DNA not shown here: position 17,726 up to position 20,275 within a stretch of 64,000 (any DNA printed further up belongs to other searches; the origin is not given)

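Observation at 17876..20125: CbcL-like fusion with 13 (not 9) c-haems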

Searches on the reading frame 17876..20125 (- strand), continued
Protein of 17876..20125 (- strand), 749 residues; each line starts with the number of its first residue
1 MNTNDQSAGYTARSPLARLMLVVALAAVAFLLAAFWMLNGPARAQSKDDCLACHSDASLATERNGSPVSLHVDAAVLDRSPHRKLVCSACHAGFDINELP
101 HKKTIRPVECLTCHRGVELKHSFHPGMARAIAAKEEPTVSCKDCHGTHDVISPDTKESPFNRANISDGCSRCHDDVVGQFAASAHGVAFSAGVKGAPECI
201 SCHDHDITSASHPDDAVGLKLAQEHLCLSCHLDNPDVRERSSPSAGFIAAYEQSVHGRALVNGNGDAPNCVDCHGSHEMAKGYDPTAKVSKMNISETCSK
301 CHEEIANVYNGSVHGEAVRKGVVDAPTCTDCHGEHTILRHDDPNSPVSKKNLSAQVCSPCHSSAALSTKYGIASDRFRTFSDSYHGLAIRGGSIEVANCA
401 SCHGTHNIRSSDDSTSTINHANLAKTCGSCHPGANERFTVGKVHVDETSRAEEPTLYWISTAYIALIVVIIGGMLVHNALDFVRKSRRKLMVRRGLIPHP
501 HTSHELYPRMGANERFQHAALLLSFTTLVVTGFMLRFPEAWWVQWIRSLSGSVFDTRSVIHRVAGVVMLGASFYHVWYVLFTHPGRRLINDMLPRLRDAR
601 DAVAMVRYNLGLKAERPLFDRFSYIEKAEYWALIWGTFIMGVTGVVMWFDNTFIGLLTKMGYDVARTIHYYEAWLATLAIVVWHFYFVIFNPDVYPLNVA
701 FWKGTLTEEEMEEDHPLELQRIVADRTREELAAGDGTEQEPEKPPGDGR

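Call 18: find_related_loci(query=window:17876-20125:-, collection=genome_contigs, flank=8000)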
Query window:17876-20125:- (749 aa) in genome_contigs; peptide patterns used: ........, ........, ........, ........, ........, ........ (x = any residue, [..] = any of these).
279 stretches matched a pattern; 260 encode a relative of the query (tblastn E <= 1e-3); the best 80 are kept; 80 distinct loci.
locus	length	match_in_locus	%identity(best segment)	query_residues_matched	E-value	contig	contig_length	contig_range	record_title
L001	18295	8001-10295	83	1-749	0e+0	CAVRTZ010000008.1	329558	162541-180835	MAG: uncultured Ignavibacteria bacterium isolate MFD02809.bin.2.75 genome assembly, contig: contig_183321, whole genome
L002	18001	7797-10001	80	1-735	0e+0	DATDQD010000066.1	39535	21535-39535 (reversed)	MAG TPA_asm: Bacteroidota bacterium isolate SMAG_U7938 k141_1375529, whole genome shotgun sequence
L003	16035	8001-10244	78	1-746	0e+0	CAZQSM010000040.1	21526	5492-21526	MAG TPA_asm: uncultured Chlorobiaceae bacterium isolate SRP287453_co1_294 genome assembly, contig: NODE_4280_length_2152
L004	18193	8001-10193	71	19-749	0e+0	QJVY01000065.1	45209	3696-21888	MAG: Ignavibacteria bacterium isolate SZUA-254 scaffold_793, whole genome shotgun sequence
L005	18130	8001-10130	63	20-741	0e+0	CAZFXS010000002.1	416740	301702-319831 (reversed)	MAG TPA_asm: uncultured Chlorobiaceae bacterium isolate SRP237561_co1_246 genome assembly, contig: NODE_5_length_416740_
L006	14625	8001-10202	62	13-747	0e+0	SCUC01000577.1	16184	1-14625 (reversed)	MAG: Bacteroidetes bacterium isolate FW602_bin.19 FW602_bin.19-107588-1, whole genome shotgun sequence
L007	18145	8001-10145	63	24-743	0e+0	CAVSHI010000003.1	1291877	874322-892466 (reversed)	MAG: Ignavibacteriota bacterium isolate MFD01476.bin.1.124 genome assembly, contig: contig_39632, whole genome shotgun s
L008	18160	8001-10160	61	19-739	0e+0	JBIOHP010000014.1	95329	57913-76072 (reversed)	MAG: Bacteroidota bacterium isolate GcC11-5 k141_1571432_length_95329_cov_84.0179, whole genome shotgun sequence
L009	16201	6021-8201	60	14-743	0e+0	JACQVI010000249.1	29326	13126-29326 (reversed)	MAG: Ignavibacteriae bacterium isolate NC_groundwater_1459_Ag_S-0.65um_45_22 S_p65_S5_coassembly_k141_5284306, whole gen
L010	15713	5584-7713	62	43-749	0e+0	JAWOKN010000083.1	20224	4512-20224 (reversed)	MAG: Bacteroidota bacterium isolate bin_159 c_000000020676, whole genome shotgun sequence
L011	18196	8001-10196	58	9-743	0e+0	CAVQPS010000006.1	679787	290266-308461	MAG: uncultured Ignavibacteriales bacterium isolate MFD01476.bin.1.135 genome assembly, contig: contig_28575, whole geno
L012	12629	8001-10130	61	32-742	0e+0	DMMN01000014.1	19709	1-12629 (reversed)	MAG TPA_asm: Bacteroidetes bacterium isolate UBA10030 contig_6230, whole genome shotgun sequence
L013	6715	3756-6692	60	24-743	0e+0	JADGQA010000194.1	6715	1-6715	MAG: Bacteroidota bacterium isolate Chersky.3_21 contig-100_8300, whole genome shotgun sequence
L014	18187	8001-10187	58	1-742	0e+0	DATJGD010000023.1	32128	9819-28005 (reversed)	MAG TPA_asm: Bacteroidota bacterium isolate SMAG_U15477 k141_8417824, whole genome shotgun sequence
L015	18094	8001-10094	62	42-744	0e+0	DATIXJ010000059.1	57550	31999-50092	MAG TPA_asm: Bacteroidota bacterium isolate SMAG_U15246 k141_531933, whole genome shotgun sequence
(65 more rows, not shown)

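Call 19: search_protein_representatives(protein=window:17876-20125:-)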
Query: 749 residues. Proteins with E-value up to 0.001 (for the whole library): 6021; up to 1e-10: 3573; up to 1e-30: 1153. The best 150 are listed.
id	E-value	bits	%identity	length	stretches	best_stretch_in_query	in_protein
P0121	2.8e-275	931.6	56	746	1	24-748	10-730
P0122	1.1e-234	797.4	45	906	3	223-738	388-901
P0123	1.3e-230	784.0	48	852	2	137-722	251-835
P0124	7.4e-210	715.3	44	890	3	220-736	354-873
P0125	5.0e-173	593.5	45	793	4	249-736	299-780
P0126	7.8e-167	573.1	38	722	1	28-719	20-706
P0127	6.3e-162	556.9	39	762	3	251-729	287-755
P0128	1.3e-161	555.8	53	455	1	283-729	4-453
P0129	2.5e-160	551.5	42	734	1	26-747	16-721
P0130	4.8e-159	547.3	42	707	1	68-735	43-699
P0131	1.1e-157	542.8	43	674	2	237-745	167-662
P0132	2.4e-157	541.7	45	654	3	249-724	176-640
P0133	7.5e-157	540.1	39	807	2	72-723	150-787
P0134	2.2e-155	535.2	42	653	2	249-725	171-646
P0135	6.7e-155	533.6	39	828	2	249-711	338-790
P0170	2.4e-128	445.8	36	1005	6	250-716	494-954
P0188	8.8e-121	420.8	41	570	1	196-734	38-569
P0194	8.1e-118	411.0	42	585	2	250-703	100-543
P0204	3.6e-112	392.3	42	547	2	250-704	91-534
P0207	9.7e-112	390.9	40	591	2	267-746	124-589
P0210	5.9e-110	385.0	32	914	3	81-726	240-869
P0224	2.1e-105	370.0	38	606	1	187-725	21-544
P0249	1.8e-97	343.7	37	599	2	266-728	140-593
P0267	1.4e-92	327.5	34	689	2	249-739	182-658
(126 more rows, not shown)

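Call 22: list_cluster_members(proteins=[P0188, P0194, P0204, P0207, P0224, P0249, P0267, P0170, P0210, P0001])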
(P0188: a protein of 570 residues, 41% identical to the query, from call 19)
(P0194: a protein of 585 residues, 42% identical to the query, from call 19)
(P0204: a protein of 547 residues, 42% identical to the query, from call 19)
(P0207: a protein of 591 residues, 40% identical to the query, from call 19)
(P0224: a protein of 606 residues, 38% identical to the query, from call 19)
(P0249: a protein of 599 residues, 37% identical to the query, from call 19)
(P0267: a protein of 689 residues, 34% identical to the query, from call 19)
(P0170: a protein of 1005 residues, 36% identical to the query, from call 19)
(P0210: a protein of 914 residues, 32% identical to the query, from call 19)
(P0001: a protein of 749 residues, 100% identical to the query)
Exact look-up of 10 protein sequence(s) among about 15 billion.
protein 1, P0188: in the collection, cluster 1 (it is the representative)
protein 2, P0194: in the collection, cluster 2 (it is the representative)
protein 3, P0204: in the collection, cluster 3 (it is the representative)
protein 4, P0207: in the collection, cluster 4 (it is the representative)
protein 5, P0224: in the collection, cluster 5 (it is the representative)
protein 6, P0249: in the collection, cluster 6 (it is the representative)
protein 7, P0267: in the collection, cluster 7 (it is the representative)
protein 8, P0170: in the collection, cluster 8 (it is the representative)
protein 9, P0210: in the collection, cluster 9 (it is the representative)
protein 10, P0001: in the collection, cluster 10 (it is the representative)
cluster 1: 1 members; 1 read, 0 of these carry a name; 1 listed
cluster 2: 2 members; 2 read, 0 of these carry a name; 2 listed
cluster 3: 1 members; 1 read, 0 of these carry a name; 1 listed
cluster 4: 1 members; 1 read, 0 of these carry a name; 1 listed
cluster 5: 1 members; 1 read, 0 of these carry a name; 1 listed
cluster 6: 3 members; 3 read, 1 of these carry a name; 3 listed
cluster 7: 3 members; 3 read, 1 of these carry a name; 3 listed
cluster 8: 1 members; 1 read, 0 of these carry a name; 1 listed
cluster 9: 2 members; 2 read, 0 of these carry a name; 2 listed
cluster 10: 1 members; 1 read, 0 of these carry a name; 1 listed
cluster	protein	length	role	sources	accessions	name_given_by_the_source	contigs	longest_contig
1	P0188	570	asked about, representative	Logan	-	-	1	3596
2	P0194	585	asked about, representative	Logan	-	-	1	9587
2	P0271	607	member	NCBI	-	-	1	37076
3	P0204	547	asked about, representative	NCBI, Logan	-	-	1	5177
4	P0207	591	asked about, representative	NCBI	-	-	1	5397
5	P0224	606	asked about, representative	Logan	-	-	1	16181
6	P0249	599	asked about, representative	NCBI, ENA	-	-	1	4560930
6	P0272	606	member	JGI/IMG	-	predicted CXXCH cytochrome family protein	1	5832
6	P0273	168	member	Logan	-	-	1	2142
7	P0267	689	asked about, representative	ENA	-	-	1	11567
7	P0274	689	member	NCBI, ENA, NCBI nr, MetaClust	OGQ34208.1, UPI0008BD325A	MAG: hypothetical protein A3F16_07645 [Deltaproteobacteria bacterium ... | status=active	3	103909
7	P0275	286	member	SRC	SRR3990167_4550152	-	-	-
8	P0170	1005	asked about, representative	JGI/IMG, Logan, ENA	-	-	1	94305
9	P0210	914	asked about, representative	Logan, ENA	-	-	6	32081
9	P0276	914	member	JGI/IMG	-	-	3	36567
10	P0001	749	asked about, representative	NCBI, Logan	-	-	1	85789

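Call 40: search_protein_families(library=pfam, proteins=[P0210, P0267, L001:12327-13355:+, L001:10355-12373:+], max_evalue=0.01)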
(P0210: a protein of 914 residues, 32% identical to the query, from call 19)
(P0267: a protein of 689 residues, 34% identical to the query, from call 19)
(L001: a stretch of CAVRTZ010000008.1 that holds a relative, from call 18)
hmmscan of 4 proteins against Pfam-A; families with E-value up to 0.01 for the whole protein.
P0210 (914 aa): 6 families
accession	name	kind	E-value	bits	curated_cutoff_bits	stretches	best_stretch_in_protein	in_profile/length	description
PF14537.11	Cytochrom_c3_2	-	1.4e-23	83.6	25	4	201-274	14-79/79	Cytochrome c3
PF14522.11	Cytochrome_C7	-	7.9e-22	77.3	24.8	4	451-514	13-67/67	Cytochrome c7 and related cytochrome c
PF09699.15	Paired_CXXCH_1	-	9.9e-12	44.8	20.6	1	353-388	8-38/41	Doubled CXXCH motif (Paired_CXXCH_1)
PF22113.1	Mtrc-MtrF_II-IV_dom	-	1.1e-11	45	30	1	70-223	8-166/176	Outer membrane cytochrome MtrC/MtrF-like, domains II/IV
PF01292.26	Ni_hydr_CYTB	-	1.1e-06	28.9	30.1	1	616-727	56-173/179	Prokaryotic cytochrome b561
PF03264.19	Cytochrom_NNT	-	0.0052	17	24.1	0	266-309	125-168/174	NapC/NirT cytochrome c family, N-terminal region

P0267 (689 aa): 7 families
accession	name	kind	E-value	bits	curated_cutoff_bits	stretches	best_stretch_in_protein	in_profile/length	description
PF14522.11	Cytochrome_C7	-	4.6e-17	62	24.8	5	201-264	13-67/67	Cytochrome c7 and related cytochrome c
PF09699.15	Paired_CXXCH_1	-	4.8e-14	52.2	20.6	2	130-166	8-39/41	Doubled CXXCH motif (Paired_CXXCH_1)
PF14537.11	Cytochrom_c3_2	-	1.1e-13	51.8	25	2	256-347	6-79/79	Cytochrome c3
PF01292.26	Ni_hydr_CYTB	-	1.2e-10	41.9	30.1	1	361-499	30-170/179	Prokaryotic cytochrome b561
PF03264.19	Cytochrom_NNT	-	6.9e-08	32.8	24.1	1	102-165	39-102/174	NapC/NirT cytochrome c family, N-terminal region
PF22678.1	Cytochrom_c_NrfB-like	-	9e-06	26.5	27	0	42-107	1-66/89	Cytochrome c-type protein NrfB-like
PF02085.21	Cytochrom_CIII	-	1e-05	26.2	22.9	0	72-163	26-101/101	Class III cytochrome C family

L001:12327-13355:+ (342 aa): 1 family
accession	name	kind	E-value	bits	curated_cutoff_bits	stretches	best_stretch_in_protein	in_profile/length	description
PF01292.26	Ni_hydr_CYTB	-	1.7e-08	34.9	30.1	1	75-159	95-178/179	Prokaryotic cytochrome b561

L001:10355-12373:+ (672 aa): 5 families
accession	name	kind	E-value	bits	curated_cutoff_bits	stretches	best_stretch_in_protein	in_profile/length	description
PF14522.11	Cytochrome_C7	-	7.5e-24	83.8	24.8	6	459-521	14-67/67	Cytochrome c7 and related cytochrome c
PF09699.15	Paired_CXXCH_1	-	1.5e-21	76.2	20.6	2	359-396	8-40/41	Doubled CXXCH motif (Paired_CXXCH_1)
PF14537.11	Cytochrom_c3_2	-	4e-21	75.7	25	3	189-259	8-71/79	Cytochrome c3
PF03264.19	Cytochrom_NNT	-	5.2e-10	39.8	24.1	0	382-443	33-78/174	NapC/NirT cytochrome c family, N-terminal region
PF22678.1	Cytochrom_c_NrfB-like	-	0.00028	21.8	27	2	27-99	1-73/89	Cytochrome c-type protein NrfB-like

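Call 61: predict_structure(alignment_id=A2)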
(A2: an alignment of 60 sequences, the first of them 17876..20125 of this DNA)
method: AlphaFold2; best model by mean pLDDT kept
length: 749 residues; sequences in the alignment: 60
mean_pLDDT: 74.2   pTM: 0.54
mean pLDDT of the five models: 74.2, 73.4, 72.4, 67.4, 64.9
residues with pLDDT >= 90: 90; 70-90: 396; 50-70: 187; < 50: 76
segments of 3 or more residues with pLDDT < 50: 1-13, 40-42, 364-369, 441-454, 652-661, 685-700, 736-745, 747-749
pLDDT, mean of each block of 10 residues (from residue 1): 41 64 89 77 67 86 83 87 85 76 81 83 83 84 87 86 84 88 89 87 87 89 90 78 65 91 93 91 88 93 95 92 89 89 88 85 54 64 73 77 88 87 81 60 38 51 62 63 68 71 64 67 71 66 70 71 76 75 75 78 74 76 66 64 63 47 59 57 47 41 65 75 76 51 45
secondary structure, 60 per line:
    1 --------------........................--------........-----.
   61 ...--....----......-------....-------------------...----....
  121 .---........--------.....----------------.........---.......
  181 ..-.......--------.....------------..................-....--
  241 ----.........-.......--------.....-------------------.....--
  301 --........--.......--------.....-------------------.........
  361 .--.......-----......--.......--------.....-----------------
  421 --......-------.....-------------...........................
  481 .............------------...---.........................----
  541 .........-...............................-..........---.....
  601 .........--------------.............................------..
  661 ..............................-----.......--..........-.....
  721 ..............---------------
elements in order (helices of 4 or more, strands of 3 or more residues): H15-38 H47-54 E60-63 E66-69 H74-79 H87-90 H117-121 H125-132 H141-145 H162-170 H174-182 H184-190 H199-203 H216-233 H235-238 H245-253 H255-261 H270-274 H294-298 H303-310 H313-319 H328-332 H352-361 H364-370 H376-381 H384-390 H399-403 H423-428 H436-440 H454-493 E506-508 H512-536 H541-549 H551-581 H583-592 H596-609 H624-652 H659-690 H696-702 E705-707 H708-714 H716-734
